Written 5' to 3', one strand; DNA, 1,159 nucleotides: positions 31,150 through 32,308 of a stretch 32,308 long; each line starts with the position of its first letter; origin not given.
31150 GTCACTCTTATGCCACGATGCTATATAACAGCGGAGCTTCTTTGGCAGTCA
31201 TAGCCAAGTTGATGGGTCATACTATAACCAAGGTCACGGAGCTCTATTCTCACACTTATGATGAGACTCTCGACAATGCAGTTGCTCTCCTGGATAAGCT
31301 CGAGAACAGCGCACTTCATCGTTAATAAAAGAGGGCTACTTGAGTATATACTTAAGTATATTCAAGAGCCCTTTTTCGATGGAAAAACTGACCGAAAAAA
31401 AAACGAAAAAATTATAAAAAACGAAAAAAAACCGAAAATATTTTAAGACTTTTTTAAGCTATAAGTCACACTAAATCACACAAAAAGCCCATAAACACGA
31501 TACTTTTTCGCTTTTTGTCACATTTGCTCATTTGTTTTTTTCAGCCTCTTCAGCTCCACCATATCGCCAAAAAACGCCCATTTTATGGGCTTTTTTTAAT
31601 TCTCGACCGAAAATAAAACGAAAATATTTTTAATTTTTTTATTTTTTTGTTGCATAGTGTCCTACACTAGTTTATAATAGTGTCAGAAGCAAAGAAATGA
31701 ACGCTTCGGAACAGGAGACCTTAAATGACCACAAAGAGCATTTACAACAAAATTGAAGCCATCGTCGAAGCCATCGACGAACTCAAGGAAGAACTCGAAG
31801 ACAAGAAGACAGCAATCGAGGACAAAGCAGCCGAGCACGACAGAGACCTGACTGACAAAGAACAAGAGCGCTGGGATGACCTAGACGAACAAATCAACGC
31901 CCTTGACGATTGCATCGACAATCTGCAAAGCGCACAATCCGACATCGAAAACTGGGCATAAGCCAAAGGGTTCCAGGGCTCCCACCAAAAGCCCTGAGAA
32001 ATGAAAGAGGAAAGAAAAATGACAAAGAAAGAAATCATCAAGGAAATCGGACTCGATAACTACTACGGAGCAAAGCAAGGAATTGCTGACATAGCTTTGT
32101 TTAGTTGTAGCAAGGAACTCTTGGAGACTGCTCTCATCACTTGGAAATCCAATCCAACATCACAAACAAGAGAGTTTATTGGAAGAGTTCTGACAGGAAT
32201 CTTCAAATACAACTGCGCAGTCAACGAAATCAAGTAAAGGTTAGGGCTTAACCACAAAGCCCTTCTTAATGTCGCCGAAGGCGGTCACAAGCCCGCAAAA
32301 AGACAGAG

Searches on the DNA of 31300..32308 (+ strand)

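Call 81: search_rna_families(source=window, start=31300, end=32308, threshold=evalue, max_evalue=10)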
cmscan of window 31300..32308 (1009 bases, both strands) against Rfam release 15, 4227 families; matches with E-value up to 10: 9.
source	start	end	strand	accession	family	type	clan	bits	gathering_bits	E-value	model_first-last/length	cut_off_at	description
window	32263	32308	+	RF03160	twister-P1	Gene; ribozyme;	CL00120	41.8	67.2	1.3e-07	1-62/68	3'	type-P1 twister ribozyme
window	31566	31632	-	RF01859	Phe_leader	Cis-reg; leader;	-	19.2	55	2.2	1-125/125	no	Phenylalanine leader peptide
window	31320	31379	+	RF01473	rli41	Gene; sRNA;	-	18.5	55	0.29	1-494/494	no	Listeria sRNA rli41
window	31564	31655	-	RF02612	BSR1350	Gene; sRNA;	-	17.7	216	2.1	1-176/176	no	Brucella sRNA 1350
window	31533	31640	+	RF01770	rimP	Cis-reg; leader;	-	17.6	47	5.6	1-102/102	no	Gammaprotebacteria rimP leader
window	31567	31657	-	RF00506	Thr_leader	Cis-reg; leader;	-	17.4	55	2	1-118/118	no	Threonine operon leader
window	31570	31667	-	RF00082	SraG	Gene; sRNA;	-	17.1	50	3.6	1-177/177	no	SraG RNA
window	31565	31641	-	RF00125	IS128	Gene; sRNA;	-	13.1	80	8.1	121-199/209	no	IS128 RNA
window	31482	31601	-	RF04178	BTnc005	Gene; sRNA;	-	12.7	174.8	4.7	1-205/205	no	Bacteroides sRNA BTnc005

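Call 115: search_dna_similar(query=window:31640-32308:+, collection=phages, mode=distant, max_evalue=0.01, max_rows=8)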
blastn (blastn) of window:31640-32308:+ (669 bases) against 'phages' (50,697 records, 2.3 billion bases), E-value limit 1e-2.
Records with a match: 1; places in all: 1; records where one place covers at least 80% of the query: 0.
Best place of each record, by identity: 80-90% 1.
By first word of the organism name: Bacteriophage 1.
By host as written in the record: - 1.
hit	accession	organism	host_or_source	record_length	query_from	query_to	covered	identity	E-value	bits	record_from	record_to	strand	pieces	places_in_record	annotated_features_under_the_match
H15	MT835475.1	Bacteriophage sp.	human fecal samples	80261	628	669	6%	88.1%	1e-4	55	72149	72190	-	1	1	record has no annotation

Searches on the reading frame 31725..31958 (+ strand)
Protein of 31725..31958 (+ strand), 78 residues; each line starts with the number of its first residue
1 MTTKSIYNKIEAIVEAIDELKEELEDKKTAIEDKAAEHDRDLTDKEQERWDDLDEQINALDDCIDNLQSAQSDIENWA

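Call 5: search_protein_families(library=pfam, proteins=[window:31725-31958:+], max_evalue=1)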
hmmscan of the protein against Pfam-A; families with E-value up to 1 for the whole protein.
window:31725-31958:+ (78 aa): 42 families (the best 25 are shown)
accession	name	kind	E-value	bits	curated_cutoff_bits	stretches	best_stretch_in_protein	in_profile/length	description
PF04513.17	Baculo_PEP_C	-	0.00065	20.2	38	1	6-74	36-104/140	Baculovirus polyhedron envelope protein, PEP, C terminus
PF16326.10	ABC_tran_CTD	-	0.00092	19.8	32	1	42-73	2-33/69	ABC transporter C-terminal domain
PF02996.22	Prefoldin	-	0.0028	18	23.2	1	4-37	80-113/120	Prefoldin subunit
PF23735.1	KIF9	-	0.0037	17.9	31.9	1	3-76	34-111/140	Kinesin-like protein KIF9 domain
PF12699.13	phiKZ_IP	-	0.005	16.5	27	1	4-77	297-373/387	phiKZ-like phage internal head proteins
PF18977.5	DUF5713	-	0.0064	17.3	27.3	1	3-37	44-78/107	Family of unknown function (DUF5713)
PF11594.13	Med28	-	0.015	16.1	29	1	5-33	62-90/102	Mediator complex subunit 28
PF23991.1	DUF7310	-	0.016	16.1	40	1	22-76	20-72/83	Coiled-coil region of unknown function (DUF7310)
PF13339.11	AATF-Che1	-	0.02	15.9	24.7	1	4-66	56-125/137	Apoptosis antagonizing transcription factor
PF07889.17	DUF1664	-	0.02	15.4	34.6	1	2-75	35-107/124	Protein of unknown function (DUF1664)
PF09969.14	DUF2203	-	0.028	15.5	24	1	8-70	13-75/122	Uncharacterized conserved protein (DUF2203)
PF05377.16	FlaC_arch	-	0.029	15.2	27.8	0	49-75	1-27/55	Flagella accessory protein C (FlaC)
PF03462.23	PCRF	-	0.036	14.3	24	1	6-68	30-91/194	PCRF domain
PF05531.17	NPV_P10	-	0.04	14.9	29.8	1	22-69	14-63/75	Nucleopolyhedrovirus P10 protein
PF05852.16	DUF848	-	0.046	14.3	25.3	1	3-68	55-119/145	Gammaherpesvirus protein of unknown function (DUF848)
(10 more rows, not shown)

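Call 6: search_protein_families(library=phrogs, proteins=[window:31725-31958:+], max_evalue=1)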
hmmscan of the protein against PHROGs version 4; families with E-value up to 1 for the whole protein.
window:31725-31958:+ (78 aa): 61 families (the best 25 are shown)
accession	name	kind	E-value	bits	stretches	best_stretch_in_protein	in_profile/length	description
phrog_10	-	head and packaging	8e-05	22.8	1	15-72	263-322/752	major head protein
phrog_699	-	unknown function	0.00051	20.9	1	43-77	3-37/80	-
phrog_18076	-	other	0.0011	20.3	1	9-75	36-101/106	hol-like chemotaxis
phrog_4619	-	unknown function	0.0066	16.5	1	2-62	408-467/556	-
phrog_7599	-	unknown function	0.011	17.2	1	1-37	14-50/95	-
phrog_3550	-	unknown function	0.013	16.8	1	6-40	31-64/79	-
phrog_1056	-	tail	0.013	15.3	1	2-75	229-303/582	fibritin neck whisker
phrog_34730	-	unknown function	0.015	16.6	1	17-70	13-66/108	-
phrog_7303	-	unknown function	0.015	16.4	1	7-44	35-72/80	-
phrog_4068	-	unknown function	0.016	16.9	1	8-76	7-80/89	-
phrog_73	-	head and packaging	0.022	15.5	1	9-71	205-267/287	head scaffolding protein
phrog_1733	-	unknown function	0.031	14.6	1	8-76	168-238/305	-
phrog_1875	-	unknown function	0.037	15.5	1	8-52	9-52/82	-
phrog_11953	-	DNA, RNA and nucleotide metabolism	0.037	14.8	1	2-46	61-105/154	exonuclease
phrog_30245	-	unknown function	0.038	15.6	1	17-70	26-81/100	-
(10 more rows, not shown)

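Call 8: search_protein_families(library=padloc, proteins=[window:31725-31958:+], max_evalue=1)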
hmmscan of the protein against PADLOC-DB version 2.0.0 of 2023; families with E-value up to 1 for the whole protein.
window:31725-31958:+ (78 aa): 16 families
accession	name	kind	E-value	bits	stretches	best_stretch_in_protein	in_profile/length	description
PDLC00603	ZorA1|ZorA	-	0.00069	16.3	1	4-73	470-539/727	MotA/ExbB/TolQ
PDLC02709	PbeC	-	0.0026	14.4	1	4-76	386-458/661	PbeC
PDLC03842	LeoB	-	0.0054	13.6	1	4-75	284-356/568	-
PDLC04161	HEC-07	-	0.0086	13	1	8-70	333-394/553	-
PDLC03865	LmuB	-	0.0097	12.1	1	9-75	321-398/1007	-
PDLC03863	LmuB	-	0.012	12.3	1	8-71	206-250/610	-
PDLC00006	DruC1|DruC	-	0.015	11.8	1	8-76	234-304/626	Unknown function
PDLC03859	LmuB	-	0.022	12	1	7-74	373-428/611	-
PDLC04526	PDC-M22B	-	0.024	11.3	1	4-75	301-377/535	-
PDLC02749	PbeC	-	0.027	10.9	1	8-75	203-272/636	PbeC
PDLC00598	ZorA1|ZorA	-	0.031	10.6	1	8-66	415-572/663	MotA/ExbB/TolQ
PDLC04137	mad5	-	0.035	11.3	1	4-57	153-210/392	mads_5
PDLC02723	PbeC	-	0.044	10.3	1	7-74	398-461/618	PbeC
PDLC04886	PDC-S06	-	0.054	10.3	1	5-69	96-161/727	-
PDLC03753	Drt5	-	0.17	9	1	7-75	253-316/482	DRT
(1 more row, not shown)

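Call 11: list_cluster_members(proteins=[window:31725-31958:+, window:32019-32234:+, window:148-354:+, window:374-574:+, window:595-765:+, window:791-1102:+, window:1102-1305:+, window:1301-1492:+, window:1536-1877:+])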
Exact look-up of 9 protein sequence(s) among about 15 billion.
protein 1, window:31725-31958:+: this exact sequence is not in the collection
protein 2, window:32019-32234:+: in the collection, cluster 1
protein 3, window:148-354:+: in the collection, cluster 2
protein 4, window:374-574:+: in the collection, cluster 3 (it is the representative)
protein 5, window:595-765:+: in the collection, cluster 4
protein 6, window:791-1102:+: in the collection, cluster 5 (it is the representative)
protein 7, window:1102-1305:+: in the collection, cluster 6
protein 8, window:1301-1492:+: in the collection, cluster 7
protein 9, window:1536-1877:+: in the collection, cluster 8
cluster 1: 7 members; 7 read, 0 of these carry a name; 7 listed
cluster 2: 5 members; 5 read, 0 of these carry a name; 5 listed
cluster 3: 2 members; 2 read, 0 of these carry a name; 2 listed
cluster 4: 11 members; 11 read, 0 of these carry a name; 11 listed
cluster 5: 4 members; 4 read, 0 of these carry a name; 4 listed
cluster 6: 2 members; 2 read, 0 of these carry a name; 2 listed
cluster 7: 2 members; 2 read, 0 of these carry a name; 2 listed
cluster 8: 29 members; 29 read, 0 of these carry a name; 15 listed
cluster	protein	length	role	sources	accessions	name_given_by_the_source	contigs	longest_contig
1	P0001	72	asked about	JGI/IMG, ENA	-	-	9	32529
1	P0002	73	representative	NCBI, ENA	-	-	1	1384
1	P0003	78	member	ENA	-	-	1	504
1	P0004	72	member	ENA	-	-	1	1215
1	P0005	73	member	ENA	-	-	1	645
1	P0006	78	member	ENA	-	-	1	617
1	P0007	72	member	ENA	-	-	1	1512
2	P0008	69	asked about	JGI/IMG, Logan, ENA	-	-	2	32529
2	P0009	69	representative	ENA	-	-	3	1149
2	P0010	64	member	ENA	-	-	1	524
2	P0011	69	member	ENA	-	-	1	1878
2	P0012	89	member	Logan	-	-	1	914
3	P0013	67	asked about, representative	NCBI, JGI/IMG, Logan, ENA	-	-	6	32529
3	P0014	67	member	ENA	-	-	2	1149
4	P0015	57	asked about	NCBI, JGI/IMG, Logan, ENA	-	-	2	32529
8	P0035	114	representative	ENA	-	-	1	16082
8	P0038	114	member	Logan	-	-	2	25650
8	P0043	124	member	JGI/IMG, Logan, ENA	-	-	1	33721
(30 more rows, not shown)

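Call 19: find_encoding_contigs(protein=P0035, flank=10000, max_places=4)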
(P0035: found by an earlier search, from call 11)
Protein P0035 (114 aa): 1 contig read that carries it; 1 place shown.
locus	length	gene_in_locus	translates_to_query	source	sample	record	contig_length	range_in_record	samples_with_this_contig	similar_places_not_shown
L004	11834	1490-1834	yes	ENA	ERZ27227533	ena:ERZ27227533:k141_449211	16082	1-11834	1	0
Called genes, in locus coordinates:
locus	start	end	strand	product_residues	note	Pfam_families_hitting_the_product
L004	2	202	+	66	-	?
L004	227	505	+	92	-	-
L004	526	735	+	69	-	-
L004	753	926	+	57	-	-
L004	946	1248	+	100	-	-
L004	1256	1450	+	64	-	-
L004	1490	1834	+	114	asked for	-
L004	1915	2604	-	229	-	-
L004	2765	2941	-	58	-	-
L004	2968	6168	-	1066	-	PF01442:Apolipoprotein (weak)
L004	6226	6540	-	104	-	-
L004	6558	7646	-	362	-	-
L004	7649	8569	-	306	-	-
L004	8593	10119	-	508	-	-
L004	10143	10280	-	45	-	-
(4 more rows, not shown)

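Call 47: search_protein_families(library=ncbifam, proteins=[window:31725-31958:+], max_evalue=1)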
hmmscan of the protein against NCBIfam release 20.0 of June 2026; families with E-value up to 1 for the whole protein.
window:31725-31958:+ (78 aa): 32 families (the best 25 are shown)
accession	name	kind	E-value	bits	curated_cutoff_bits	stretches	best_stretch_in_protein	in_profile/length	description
TIGR01554.3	major_cap_HK97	equivalog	8.4e-05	21.8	27.5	1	18-75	2-59/385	phage major capsid protein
TIGR04523.1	Mplasa_alph_rch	subfamily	0.0013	16.8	270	1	3-75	463-537/745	helix-rich protein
NF045487.1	ASRP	equivalog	0.0015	17.2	300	1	8-69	211-443/593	archaea-specific SMC-related protein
NF033916.0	antiphage_ZorA_3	subfamily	0.0021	17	250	1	2-73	362-433/509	anti-phage ZorAB system protein ZorA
NF006293.0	PRK08476.1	equivalog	0.0022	18.2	118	1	9-65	79-135/141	F0F1 ATP synthase subunit B'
NF033928.1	alph_xenorhab_A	subfamily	0.0042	16.4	125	1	5-74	140-207/339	alpha-xenorhabdolysin family binary toxin subunit A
NF041751.2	sbcc_Staph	equivalog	0.0083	14.1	920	1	4-73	389-456/1007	exonuclease subunit SbcC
NF003034.1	PRK03918.1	equivalog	0.014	13.4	700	1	4-75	622-693/878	DNA double-strand break repair ATPase Rad50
NF041034.1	Rad50_Sulf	equivalog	0.022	12.6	1000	1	6-74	339-404/872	DNA double-strand break repair ATPase Rad50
TIGR02169.1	SMC_prok_A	equivalog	0.03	12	729.4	1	6-71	426-493/1165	chromosome segregation protein SMC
NF041291.1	StbC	equivalog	0.032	14.6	100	1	4-72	20-88/122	plasmid stabilization protein StbC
NF041120.1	RqcH_arch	equivalog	0.033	13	400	1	3-50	398-442/645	ribosome rescue protein RqcH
TIGR04211.1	SH3_and_anchor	equivalog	0.036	13.7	65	1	6-74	71-144/198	TIGR04211 family SH3 domain-containing protein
NF002572.0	PRK02224.1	equivalog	0.046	12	1087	1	8-72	342-408/888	DNA double-strand break repair ATPase Rad50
NF005411.0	PRK06975.1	equivalog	0.048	12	414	1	15-76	349-409/660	fused uroporphyrinogen-III synthase HemD/membrane protein HemX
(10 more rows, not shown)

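Call 52: find_encoding_contigs(protein=P0043, flank=10000, max_places=3)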
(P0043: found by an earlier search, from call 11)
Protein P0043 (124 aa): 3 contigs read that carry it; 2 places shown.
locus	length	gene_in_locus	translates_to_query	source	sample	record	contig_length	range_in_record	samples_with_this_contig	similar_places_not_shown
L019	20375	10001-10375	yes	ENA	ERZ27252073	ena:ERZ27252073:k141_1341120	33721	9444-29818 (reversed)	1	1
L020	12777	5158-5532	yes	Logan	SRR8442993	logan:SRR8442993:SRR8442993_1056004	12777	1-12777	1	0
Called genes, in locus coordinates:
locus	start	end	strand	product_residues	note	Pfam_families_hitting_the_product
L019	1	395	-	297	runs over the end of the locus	PF13730:HTH_36 (weak)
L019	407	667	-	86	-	-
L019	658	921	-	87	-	-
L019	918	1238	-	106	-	-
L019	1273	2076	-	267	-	PF12706:Lactamase_B_2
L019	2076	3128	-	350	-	-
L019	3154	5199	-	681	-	PF02463:SMC_N, PF13175:AAA_15, PF13476:AAA_23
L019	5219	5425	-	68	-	-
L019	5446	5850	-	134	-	-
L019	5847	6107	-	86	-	-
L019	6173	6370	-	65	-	PF13443:HTH_26 (weak)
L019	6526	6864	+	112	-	PF13560:HTH_31 (weak), PF01381:HTH_3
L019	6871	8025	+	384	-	PF14659:Phage_int_SAM_3, PF00589:Phage_integrase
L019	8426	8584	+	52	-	-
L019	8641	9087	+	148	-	-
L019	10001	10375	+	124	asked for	-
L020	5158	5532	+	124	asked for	-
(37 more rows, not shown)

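Call 53: find_encoding_contigs(protein=P0038, flank=10000, max_places=3)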
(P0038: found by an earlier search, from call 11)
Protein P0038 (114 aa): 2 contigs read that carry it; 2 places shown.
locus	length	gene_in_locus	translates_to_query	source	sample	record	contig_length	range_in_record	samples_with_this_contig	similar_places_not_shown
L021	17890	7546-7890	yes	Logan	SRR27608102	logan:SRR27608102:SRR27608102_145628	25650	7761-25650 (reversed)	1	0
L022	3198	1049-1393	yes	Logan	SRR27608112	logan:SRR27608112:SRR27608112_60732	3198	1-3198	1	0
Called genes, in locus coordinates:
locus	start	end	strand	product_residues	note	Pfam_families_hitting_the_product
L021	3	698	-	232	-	?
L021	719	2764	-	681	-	PF02463:SMC_N, PF13175:AAA_15, PF13476:AAA_23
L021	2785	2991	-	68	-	-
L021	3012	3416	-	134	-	-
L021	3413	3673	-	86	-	-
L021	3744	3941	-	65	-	PF05339:DUF739 (weak), PF20432:Xre-like-HTH (weak)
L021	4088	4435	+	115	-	PF12844:HTH_19 (weak), PF13560:HTH_31, PF01381:HTH_3, PF13443:HTH_26 (weak)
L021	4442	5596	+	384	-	PF14659:Phage_int_SAM_3, PF00589:Phage_integrase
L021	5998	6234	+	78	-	-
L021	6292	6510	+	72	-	-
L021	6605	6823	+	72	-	-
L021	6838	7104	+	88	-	-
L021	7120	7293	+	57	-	-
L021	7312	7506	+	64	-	-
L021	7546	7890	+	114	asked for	-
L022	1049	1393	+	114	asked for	-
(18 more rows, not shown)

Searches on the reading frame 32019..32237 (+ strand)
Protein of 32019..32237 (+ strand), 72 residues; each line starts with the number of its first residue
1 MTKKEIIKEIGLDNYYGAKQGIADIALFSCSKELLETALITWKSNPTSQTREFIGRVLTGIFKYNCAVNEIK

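Call 5: search_protein_families(library=pfam, proteins=[window:32019-32234:+], max_evalue=1)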
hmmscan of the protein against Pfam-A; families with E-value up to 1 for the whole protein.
window:32019-32234:+ (72 aa): 0 families

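Call 6: search_protein_families(library=phrogs, proteins=[window:32019-32234:+], max_evalue=1)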
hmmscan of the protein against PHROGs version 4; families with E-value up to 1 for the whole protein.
window:32019-32234:+ (72 aa): 0 families

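Call 8: search_protein_families(library=padloc, proteins=[window:32019-32234:+], max_evalue=1)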
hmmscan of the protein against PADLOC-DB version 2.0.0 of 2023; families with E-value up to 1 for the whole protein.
window:32019-32234:+ (72 aa): 0 families

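Call 38: find_encoding_contigs(protein=window:32019-32237:+, flank=6000, max_places=10)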
Protein window:32019-32237:+ (72 aa): 10 contigs read that carry it; 8 places shown.
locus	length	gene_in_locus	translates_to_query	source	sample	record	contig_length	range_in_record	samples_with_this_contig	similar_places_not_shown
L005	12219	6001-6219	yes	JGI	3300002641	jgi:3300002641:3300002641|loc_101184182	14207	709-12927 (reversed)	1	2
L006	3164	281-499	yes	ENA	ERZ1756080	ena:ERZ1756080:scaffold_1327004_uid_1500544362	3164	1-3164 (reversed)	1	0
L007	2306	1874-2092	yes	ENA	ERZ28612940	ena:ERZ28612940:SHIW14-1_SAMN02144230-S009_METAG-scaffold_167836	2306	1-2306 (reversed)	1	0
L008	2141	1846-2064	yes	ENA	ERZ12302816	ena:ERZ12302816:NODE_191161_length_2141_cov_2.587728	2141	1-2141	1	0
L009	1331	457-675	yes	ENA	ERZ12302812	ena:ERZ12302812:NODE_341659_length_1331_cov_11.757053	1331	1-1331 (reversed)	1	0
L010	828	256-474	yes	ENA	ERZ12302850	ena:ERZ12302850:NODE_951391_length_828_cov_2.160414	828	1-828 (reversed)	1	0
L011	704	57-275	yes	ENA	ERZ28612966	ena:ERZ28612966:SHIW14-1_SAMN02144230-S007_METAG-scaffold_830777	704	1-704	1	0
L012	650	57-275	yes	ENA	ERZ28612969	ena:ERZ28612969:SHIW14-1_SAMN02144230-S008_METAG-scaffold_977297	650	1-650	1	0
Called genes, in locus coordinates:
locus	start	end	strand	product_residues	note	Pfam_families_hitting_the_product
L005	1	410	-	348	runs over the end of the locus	-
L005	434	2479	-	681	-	PF02463:SMC_N, PF13175:AAA_15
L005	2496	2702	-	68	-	-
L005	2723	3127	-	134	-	-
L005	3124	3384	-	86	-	-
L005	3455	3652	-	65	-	PF05339:DUF739 (weak), PF20432:Xre-like-HTH (weak)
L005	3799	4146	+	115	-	PF12844:HTH_19 (weak), PF13560:HTH_31, PF01381:HTH_3, PF13443:HTH_26 (weak)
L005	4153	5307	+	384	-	PF14659:Phage_int_SAM_3, PF00589:Phage_integrase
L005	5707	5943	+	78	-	-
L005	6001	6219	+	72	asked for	-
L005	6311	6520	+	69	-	-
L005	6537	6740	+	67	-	-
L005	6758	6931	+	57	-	-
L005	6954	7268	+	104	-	-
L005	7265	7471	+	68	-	-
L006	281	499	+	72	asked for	-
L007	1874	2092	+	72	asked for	-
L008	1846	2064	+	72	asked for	-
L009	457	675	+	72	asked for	-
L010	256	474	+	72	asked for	-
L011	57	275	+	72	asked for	-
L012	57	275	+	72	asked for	-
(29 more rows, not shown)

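Call 47: search_protein_families(library=ncbifam, proteins=[window:32019-32234:+], max_evalue=1)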
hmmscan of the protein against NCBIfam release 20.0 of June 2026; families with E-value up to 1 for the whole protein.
window:32019-32234:+ (72 aa): 0 families
